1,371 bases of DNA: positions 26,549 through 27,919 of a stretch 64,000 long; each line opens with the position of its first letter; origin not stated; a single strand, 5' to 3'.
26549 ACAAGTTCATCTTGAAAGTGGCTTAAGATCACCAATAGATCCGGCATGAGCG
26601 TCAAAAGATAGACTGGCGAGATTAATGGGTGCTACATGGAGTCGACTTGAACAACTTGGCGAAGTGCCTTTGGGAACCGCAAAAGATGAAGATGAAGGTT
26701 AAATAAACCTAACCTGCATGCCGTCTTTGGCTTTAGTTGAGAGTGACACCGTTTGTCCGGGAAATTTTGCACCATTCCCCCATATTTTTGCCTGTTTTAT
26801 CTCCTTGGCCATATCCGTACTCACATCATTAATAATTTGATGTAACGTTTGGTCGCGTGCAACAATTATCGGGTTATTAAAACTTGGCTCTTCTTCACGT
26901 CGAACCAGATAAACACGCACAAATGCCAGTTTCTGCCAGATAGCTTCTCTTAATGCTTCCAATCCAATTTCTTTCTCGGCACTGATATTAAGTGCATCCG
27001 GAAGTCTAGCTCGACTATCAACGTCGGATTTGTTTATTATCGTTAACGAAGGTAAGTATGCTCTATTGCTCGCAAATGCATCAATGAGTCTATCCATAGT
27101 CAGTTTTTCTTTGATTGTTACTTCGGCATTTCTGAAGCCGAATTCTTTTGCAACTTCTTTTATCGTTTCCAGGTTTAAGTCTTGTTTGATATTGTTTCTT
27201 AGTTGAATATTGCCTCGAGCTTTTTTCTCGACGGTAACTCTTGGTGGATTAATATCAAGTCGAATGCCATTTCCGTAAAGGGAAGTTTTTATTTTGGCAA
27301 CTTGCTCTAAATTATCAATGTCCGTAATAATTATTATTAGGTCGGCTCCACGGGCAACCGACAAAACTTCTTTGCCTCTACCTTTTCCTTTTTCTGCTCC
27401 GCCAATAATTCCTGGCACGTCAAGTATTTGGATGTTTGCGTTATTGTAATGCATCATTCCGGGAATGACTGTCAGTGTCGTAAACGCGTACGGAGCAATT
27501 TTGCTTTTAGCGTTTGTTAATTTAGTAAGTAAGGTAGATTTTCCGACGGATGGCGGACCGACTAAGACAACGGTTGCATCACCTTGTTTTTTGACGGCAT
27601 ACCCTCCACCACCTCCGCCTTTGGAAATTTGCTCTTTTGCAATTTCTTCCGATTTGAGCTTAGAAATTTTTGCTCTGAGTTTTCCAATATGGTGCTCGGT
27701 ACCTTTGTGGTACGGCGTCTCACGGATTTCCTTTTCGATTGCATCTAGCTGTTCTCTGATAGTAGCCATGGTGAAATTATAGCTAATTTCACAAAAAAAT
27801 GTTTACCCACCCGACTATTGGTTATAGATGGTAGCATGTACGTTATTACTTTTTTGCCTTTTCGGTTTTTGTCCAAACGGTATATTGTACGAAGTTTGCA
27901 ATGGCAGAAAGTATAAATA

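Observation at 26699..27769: Archaeo-eukaryotic-type DRG (developmentally regulated GTP-binding protein) GTPase with TGS domain in a bacterial context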

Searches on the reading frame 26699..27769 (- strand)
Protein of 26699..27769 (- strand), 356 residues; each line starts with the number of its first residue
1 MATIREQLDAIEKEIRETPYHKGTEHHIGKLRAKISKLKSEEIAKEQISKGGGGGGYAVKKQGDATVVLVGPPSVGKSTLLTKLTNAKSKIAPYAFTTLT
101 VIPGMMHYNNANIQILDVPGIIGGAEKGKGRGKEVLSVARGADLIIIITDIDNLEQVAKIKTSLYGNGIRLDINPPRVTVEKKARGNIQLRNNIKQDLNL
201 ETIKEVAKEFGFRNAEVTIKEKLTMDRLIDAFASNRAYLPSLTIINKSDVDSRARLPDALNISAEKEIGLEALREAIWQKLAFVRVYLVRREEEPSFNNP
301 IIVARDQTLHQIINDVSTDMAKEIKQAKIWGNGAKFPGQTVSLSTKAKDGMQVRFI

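Call 3: search_protein_families(library=pfam, proteins=[window:26699-27769:-], max_evalue=0.1)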
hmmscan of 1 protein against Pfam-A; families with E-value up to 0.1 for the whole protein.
window:26699-27769:- (356 aa): 15 families
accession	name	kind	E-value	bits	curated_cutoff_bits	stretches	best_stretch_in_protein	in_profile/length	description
PF16897.10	MMR_HSR1_Xtn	-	2.5e-23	82.5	35.2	1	186-282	2-105/106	C-terminal region of MMR_HSR1 domain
PF01926.29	MMR_HSR1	-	2e-22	79.8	21.9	1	66-161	1-93/113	50S ribosome-binding GTPase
PF02421.24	FeoB_N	-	1.2e-12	48.1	27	1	66-208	2-144/156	Ferrous iron transport protein B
PF00350.29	Dynamin_N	-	0.00019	22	27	0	109-153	99-140/168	Dynamin family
PF13521.12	AAA_28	-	0.0028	18.3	27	1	67-93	2-29/164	AAA domain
PF02824.27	TGS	-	0.0029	18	22.2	1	285-355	2-58/60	TGS domain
PF09439.16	SRPRB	-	0.0035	17.2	25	1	65-120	4-55/178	Signal recognition particle receptor beta subunit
PF00004.35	AAA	-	0.0042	18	21.2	1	67-155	1-70/131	ATPase family associated with various cellular activities (AAA)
PF00071.28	Ras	-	0.011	15.8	21.6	1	67-230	2-154/162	Ras family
PF13191.12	AAA_16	-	0.013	16.4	32.6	1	65-87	25-47/167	AAA ATPase domain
PF03193.22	RsgA_GTPase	-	0.013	15.8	30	1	64-87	106-129/174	RsgA GTPase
PF00005.33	ABC_tran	-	0.024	15.6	25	0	65-88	12-35/137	ABC transporter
PF00493.29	MCM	-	0.035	13.6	23.3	1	60-87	53-80/224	MCM P-loop domain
PF08477.19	Roc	-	0.041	14.6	27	1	67-95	2-30/119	Ras of Complex, Roc, domain of DAPkinase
PF13401.12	AAA_22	-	0.042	14.6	27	0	63-89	4-30/130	AAA domain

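Call 4: search_protein_families(library=ncbifam, proteins=[window:26699-27769:-], max_evalue=0.1)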
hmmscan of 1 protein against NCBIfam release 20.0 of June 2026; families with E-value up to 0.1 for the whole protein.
window:26699-27769:- (356 aa): 25 families
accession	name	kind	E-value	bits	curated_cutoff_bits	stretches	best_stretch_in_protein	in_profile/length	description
NF008955.0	PRK12297.1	equivalog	4.4e-24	85.2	406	1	65-160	160-256/429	GTPase ObgE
NF008956.1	PRK12299.1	equivalog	3.2e-22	78.9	300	1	65-182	159-278/327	GTPase ObgE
TIGR02729.1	Obg_CgtA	equivalog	1.3e-21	77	280.25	1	65-162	158-262/329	Obg family GTPase CgtA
NF008954.1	PRK12296.1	equivalog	7.7e-18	64.2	377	1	65-155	160-250/470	GTPase ObgE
TIGR00231.1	small_GTP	domain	1e-16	61.1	42.5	1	64-178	3-124/164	GTP-binding protein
NF007171.0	PRK09602.1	subfamily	5.6e-11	41.9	387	2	66-106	4-44/397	YchF-related putative GTPase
NF000908.1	PRK00089.1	equivalog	5.8e-11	42.2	237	1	66-162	5-104/291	GTPase Era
TIGR00436.1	era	equivalog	4.1e-10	39.5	116.25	1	67-174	3-113/270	GTPase Era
NF003661.0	PRK05291.1-3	equivalog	8.3e-10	38.6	380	1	65-280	217-369/448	tRNA uridine-5-carboxymethylaminomethyl(34) synthesis GTPase MnmE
TIGR00437.1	feoB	equivalog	2.2e-08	33.3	315.65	1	71-159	1-90/594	ferrous iron transport protein B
TIGR03594.1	GTPase_EngA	equivalog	2.6e-07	30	306.7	1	66-151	2-89/432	ribosome biogenesis GTPase Der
TIGR00092.1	TIGR00092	equivalog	7.8e-07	28.5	279.2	2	69-100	7-39/368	redox-regulated ATPase YchF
TIGR03156.1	GTP_HflX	equivalog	5.2e-06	25.6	216.75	1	53-155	178-282/351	GTPase HflX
NF007105.0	PRK09554.1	equivalog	1.1e-05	23.8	683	1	65-190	4-134/772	Fe(2+) transporter permease subunit FeoB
TIGR00450.1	mnmE_trmE_thdF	equivalog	2e-05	23.9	252.6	1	64-153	209-300/446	tRNA uridine-5-carboxymethylaminomethyl(34) synthesis GTPase MnmE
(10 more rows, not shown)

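Call 5: search_solved_structures(query=window:26699-27769:-, max_evalue=0.001, show_alignments=2)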
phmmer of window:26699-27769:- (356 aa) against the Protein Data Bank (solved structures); distinct sequences matched with E-value up to 0.001: 49.
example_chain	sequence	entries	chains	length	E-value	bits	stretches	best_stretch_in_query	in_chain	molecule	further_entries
7nrc_So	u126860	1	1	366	3.1e-73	250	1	6-349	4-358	Ribosome-interacting GTPase 2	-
4a9a_A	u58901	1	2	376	2.5e-70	240.5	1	1-349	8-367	RIBOSOME-INTERACTING GTPASE 1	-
7rr5_R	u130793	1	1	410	3.4e-70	240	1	1-349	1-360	Ribosome-interacting GTPase 1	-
1udx_A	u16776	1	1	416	2.2e-13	53.3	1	65-152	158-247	the GTP-binding protein Obg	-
1lnz_A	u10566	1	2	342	3.6e-13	52.6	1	62-155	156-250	SPO0B-associated GTP-binding protein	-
7odt_t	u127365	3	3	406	2.8e-12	49.7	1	68-177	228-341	Mitochondrial ribosome-associated GTPase 2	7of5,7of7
7o9k_G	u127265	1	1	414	2.9e-12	49.6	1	68-177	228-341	Mitochondrial ribosome-associated GTPase 2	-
9e9c_t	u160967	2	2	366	8.1e-12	48.2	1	65-154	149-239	GTP-binding protein 10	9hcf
7oi6_y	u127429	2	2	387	2.4e-11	46.6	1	65-154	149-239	GTP-binding protein 10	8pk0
5m04_A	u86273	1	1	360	1.3e-10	44.2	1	65-157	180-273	GTPase ObgE/CgtA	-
4csu_9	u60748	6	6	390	1.7e-10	43.8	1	65-157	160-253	GTPASE OBGE/CGTA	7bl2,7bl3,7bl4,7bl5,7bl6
2e87_A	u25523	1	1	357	1.7e-09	40.5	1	65-150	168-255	Hypothetical protein PH1320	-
6lss_4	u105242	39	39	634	5e-09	39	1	65-183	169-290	Nucleolar GTP-binding protein 1 | GTP-binding protein 4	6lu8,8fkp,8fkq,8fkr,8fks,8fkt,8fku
8esq_b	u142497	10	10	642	1e-07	34.7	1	65-123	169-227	Probable nucleolar GTP-binding protein 1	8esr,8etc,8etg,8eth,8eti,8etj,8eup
8i9r_CH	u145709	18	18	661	2.7e-07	33.3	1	65-123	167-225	Nucleolar GTP-binding protein 1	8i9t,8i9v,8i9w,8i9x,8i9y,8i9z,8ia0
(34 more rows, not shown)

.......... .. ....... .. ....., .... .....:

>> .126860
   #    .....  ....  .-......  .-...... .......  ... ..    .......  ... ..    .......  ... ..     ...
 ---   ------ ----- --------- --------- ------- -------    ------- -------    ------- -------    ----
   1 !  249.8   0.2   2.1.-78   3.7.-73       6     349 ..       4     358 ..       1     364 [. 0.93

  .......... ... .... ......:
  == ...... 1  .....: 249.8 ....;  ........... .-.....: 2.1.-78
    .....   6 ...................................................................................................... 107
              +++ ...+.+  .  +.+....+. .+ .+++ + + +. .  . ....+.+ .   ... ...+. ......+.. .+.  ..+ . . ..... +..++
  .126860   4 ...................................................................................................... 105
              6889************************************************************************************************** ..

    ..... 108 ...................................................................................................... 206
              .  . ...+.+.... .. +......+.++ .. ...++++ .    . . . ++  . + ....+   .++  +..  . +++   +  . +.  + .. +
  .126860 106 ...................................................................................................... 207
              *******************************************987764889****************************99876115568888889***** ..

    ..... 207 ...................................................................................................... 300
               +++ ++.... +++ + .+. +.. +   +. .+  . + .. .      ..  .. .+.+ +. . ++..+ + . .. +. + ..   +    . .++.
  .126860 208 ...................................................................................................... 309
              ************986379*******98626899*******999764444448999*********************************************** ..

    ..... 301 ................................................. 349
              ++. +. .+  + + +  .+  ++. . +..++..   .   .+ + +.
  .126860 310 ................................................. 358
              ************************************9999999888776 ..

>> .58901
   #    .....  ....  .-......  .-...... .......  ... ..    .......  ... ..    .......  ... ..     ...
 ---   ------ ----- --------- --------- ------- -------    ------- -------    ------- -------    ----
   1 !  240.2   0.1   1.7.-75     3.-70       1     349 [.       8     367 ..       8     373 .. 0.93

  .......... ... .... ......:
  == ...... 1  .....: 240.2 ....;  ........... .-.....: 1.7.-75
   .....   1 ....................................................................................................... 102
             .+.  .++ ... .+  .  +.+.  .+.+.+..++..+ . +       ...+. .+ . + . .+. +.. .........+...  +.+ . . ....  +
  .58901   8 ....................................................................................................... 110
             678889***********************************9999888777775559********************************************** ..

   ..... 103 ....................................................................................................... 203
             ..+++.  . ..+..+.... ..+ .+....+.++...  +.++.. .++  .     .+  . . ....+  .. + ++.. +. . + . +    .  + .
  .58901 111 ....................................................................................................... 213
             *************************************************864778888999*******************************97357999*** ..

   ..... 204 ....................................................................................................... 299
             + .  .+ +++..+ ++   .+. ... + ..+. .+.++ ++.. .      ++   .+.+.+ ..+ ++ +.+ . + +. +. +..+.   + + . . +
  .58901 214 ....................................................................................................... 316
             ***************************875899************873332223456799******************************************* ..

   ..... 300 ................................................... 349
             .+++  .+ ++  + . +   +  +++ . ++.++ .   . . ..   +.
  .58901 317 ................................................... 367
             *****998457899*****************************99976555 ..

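Call 11: find_encoding_contigs(protein=window:26699-27769:-, flank=3000, max_places=4)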
Protein window:26699-27769:- (356 aa): no gene with exactly this product is on record in the collection.

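Call 12: find_related_loci(query=window:26702-27769:-, collection=genome_contigs, flank=5000)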
Query window:26702-27769:- (356 aa) in genome_contigs; peptide patterns used: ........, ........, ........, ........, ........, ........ (x = any residue, [..] = any of these).
188 stretches matched a pattern; 94 encode a relative of the query (tblastn E <= 1e-3); the best 80 are kept; 80 distinct loci.
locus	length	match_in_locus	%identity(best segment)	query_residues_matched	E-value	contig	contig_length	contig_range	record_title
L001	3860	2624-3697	62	2-356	2e-143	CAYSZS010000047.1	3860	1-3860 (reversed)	MAG TPA_asm: uncultured Gammaproteobacteria bacterium isolate SRP050083_co1_18 genome assembly, contig: NODE_15970_lengt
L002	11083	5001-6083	59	4-356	5e-139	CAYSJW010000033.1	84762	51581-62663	MAG TPA_asm: uncultured Gammaproteobacteria bacterium isolate SRP231805_co4_34 genome assembly, contig: k141_386201, who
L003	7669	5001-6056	63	11-355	2e-138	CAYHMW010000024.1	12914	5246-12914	MAG TPA_asm: uncultured Gammaproteobacteria bacterium isolate ERP119705_co13_486 genome assembly, contig: NODE_6071_leng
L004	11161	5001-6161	56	4-356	2e-138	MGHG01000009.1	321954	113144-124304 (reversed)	MAG: Candidatus Woesebacteria bacterium RIFCSPLOWO2_01_FULL_39_23 rifcsplowo2_01_scaffold_4, whole genome shotgun sequen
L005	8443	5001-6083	58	4-356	6e-136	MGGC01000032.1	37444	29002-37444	MAG: Candidatus Woesebacteria bacterium RIFCSPHIGHO2_01_FULL_38_10 rifcsphigho2_01_scaffold_4854, whole genome shotgun s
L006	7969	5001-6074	57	3-356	1e-134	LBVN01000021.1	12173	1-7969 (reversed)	MAG: Candidatus Woesebacteria bacterium GW2011_GWB1_38_8b UT10_C0021, whole genome shotgun sequence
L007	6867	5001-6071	57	1-356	5e-134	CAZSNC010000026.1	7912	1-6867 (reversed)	MAG TPA_asm: uncultured Gammaproteobacteria bacterium isolate SRP278252_co1_260 genome assembly, contig: NODE_17211_leng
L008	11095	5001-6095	59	11-356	2e-135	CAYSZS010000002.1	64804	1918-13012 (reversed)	MAG TPA_asm: uncultured Gammaproteobacteria bacterium isolate SRP050083_co1_18 genome assembly, contig: NODE_89_length_6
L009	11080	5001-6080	57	5-356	6e-131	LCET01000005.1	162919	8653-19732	MAG: Candidatus Woesebacteria bacterium GW2011_GWC1_42_9 UV51_C0005, whole genome shotgun sequence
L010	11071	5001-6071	58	1-356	5e-130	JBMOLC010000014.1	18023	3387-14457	MAG: Patescibacteria group bacterium isolate Betzabe_MAG014 MAG014_14, whole genome shotgun sequence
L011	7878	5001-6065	57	1-356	9e-130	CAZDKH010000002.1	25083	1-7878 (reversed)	MAG TPA_asm: uncultured Gammaproteobacteria bacterium isolate SRP231805_co4_168 genome assembly, contig: k141_244209, wh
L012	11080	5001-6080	57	1-356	8e-129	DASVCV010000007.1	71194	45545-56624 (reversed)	MAG TPA_asm: Patescibacteria group bacterium isolate SMAG_U2016 k141_881937, whole genome shotgun sequence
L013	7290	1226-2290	56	7-356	1e-128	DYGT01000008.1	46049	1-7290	MAG TPA_asm: Candidatus Microgenomatus sp. isolate BE2012_6_40_25 Afr_mines_BE2012_425_length_46049_cov_10_810193, whole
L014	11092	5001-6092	58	1-356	9e-129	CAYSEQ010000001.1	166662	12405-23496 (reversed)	MAG TPA_asm: uncultured Gammaproteobacteria bacterium isolate binchicken_co30_31 genome assembly, contig: NODE_108_lengt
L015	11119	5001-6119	56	2-356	3e-128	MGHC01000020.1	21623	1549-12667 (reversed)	MAG: Candidatus Woesebacteria bacterium RIFCSPLOWO2_01_FULL_39_10 rifcsplowo2_01_scaffold_4361, whole genome shotgun seq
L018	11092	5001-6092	55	1-356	2e-123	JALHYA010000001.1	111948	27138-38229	MAG: Patescibacteria group bacterium isolate PFL142 seq_158811, whole genome shotgun sequence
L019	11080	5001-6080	55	1-356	8e-124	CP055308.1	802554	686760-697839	MAG: Candidatus Woesebacteria bacterium isolate Ch104a chromosome, complete genome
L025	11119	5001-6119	52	1-356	1e-120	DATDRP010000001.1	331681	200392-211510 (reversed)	MAG TPA_asm: Patescibacteria group bacterium isolate SMAG_U7980 k141_3695755, whole genome shotgun sequence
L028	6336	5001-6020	55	18-356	6e-118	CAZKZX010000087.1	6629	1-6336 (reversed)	MAG TPA_asm: uncultured Methanomicrobia archaeon isolate binchicken_co91_391 genome assembly, contig: NODE_16430_length_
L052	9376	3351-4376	48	19-356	1e-94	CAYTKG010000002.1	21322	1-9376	MAG TPA_asm: uncultured Candidatus Saccharibacteria bacterium isolate binchicken_co19_604 genome assembly, contig: NODE_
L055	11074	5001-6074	45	4-355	5e-92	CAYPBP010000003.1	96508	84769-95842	MAG TPA_asm: uncultured Gammaproteobacteria bacterium isolate SRP192927_co5_99 genome assembly, contig: NODE_90_length_9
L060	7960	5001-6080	43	4-355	6e-91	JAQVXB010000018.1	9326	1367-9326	MAG: Candidatus Shapirobacteria bacterium isolate STF2_116 NODE_23029_length_9326_cov_3.382324_Sandtown_F2, whole genome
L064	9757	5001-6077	45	4-355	7e-89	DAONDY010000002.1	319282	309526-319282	MAG TPA_asm: Candidatus Woesebacteria bacterium isolate AMR_MDS_3883 NODE_5_length_319282_cov_11.424692, whole genome sh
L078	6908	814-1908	42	1-356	2e-73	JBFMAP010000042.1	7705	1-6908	MAG: Candidatus Micrarchaeota archaeon isolate MAG141 MAG141_42, whole genome shotgun sequence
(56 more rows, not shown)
